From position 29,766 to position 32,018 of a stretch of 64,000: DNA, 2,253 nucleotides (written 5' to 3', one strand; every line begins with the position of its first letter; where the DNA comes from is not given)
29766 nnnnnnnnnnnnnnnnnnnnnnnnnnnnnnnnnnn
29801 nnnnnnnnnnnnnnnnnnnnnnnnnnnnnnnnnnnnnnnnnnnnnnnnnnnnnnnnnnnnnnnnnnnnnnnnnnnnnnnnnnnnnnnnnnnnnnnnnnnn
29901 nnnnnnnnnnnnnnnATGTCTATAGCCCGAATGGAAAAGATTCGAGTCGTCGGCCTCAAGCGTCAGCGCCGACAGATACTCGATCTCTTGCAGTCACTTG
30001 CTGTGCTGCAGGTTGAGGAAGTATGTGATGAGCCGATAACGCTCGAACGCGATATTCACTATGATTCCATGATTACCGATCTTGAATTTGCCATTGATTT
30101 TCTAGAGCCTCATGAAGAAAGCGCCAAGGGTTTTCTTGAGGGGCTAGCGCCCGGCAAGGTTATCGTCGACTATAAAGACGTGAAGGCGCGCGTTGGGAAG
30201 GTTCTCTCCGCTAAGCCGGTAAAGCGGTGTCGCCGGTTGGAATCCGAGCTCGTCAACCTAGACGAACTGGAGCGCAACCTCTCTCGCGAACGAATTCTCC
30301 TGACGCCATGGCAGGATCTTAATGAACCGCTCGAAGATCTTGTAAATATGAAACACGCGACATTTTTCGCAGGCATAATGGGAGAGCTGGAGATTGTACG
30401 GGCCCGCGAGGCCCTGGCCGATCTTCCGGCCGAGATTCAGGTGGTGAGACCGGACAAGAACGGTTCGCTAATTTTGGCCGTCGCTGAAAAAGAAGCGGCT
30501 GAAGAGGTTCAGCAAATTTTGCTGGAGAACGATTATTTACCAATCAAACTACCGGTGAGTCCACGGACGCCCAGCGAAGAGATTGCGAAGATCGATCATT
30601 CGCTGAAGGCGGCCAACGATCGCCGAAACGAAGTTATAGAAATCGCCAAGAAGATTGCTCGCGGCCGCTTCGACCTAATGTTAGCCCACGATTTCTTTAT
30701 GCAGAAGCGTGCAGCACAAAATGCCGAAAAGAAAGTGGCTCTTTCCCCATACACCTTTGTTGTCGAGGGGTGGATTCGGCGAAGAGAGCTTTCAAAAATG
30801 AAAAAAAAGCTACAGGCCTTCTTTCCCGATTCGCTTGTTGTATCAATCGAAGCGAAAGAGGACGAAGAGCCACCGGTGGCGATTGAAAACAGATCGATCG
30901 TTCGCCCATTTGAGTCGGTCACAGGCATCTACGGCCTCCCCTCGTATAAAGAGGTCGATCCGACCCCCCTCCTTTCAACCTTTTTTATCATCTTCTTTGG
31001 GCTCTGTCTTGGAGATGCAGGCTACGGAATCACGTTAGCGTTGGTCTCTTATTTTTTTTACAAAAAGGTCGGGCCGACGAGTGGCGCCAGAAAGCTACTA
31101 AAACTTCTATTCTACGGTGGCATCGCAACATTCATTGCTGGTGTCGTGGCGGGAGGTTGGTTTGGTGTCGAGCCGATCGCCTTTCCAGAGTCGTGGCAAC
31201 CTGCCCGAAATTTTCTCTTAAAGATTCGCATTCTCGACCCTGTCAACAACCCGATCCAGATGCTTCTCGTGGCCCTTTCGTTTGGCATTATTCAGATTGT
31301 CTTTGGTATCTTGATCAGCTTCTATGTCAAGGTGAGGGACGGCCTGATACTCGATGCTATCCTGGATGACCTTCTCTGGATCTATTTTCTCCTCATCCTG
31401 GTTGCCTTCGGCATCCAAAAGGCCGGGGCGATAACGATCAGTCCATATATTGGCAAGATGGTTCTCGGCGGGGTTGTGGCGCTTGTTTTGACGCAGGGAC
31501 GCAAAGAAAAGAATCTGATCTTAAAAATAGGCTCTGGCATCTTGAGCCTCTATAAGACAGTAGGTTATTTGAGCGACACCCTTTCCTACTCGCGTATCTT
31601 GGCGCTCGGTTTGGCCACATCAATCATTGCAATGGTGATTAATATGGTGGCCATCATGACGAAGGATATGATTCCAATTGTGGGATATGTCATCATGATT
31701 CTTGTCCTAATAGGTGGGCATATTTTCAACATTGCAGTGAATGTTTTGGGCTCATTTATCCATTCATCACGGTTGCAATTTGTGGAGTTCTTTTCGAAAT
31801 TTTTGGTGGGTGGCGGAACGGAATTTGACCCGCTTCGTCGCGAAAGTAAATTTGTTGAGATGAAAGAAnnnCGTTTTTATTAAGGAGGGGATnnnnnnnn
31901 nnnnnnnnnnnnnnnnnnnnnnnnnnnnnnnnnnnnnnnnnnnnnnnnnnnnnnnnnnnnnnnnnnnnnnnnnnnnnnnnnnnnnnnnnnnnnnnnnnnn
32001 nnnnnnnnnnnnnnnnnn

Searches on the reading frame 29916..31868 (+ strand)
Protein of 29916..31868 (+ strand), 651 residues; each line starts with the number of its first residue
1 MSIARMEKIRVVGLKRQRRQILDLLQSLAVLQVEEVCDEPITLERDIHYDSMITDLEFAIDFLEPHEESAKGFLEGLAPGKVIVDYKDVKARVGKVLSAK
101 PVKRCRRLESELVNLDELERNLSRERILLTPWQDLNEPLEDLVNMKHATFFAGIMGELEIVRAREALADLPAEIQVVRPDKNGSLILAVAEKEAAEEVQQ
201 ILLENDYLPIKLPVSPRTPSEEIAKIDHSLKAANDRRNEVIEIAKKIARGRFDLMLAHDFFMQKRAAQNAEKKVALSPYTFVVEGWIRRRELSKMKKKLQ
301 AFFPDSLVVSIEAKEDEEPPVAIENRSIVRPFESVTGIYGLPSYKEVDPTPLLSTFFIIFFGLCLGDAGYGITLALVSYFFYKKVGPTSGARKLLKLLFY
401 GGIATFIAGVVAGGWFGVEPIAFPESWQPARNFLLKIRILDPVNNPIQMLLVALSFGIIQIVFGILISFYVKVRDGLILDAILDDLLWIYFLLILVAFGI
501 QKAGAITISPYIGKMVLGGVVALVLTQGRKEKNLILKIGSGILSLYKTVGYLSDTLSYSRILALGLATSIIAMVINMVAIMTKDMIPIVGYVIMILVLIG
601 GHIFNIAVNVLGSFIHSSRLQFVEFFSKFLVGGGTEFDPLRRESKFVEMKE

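Call 20: search_protein_families(library=pfam, proteins=[window:29916-31868:+], max_evalue=0.0001)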
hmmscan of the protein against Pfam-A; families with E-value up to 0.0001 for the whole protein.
window:29916-31868:+ (651 aa): 1 family
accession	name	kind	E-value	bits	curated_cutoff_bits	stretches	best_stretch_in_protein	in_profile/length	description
PF01496.24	V_ATPase_I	-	2.3e-22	79.2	30.7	2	279-383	307-415/815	V-type ATPase 116kDa subunit family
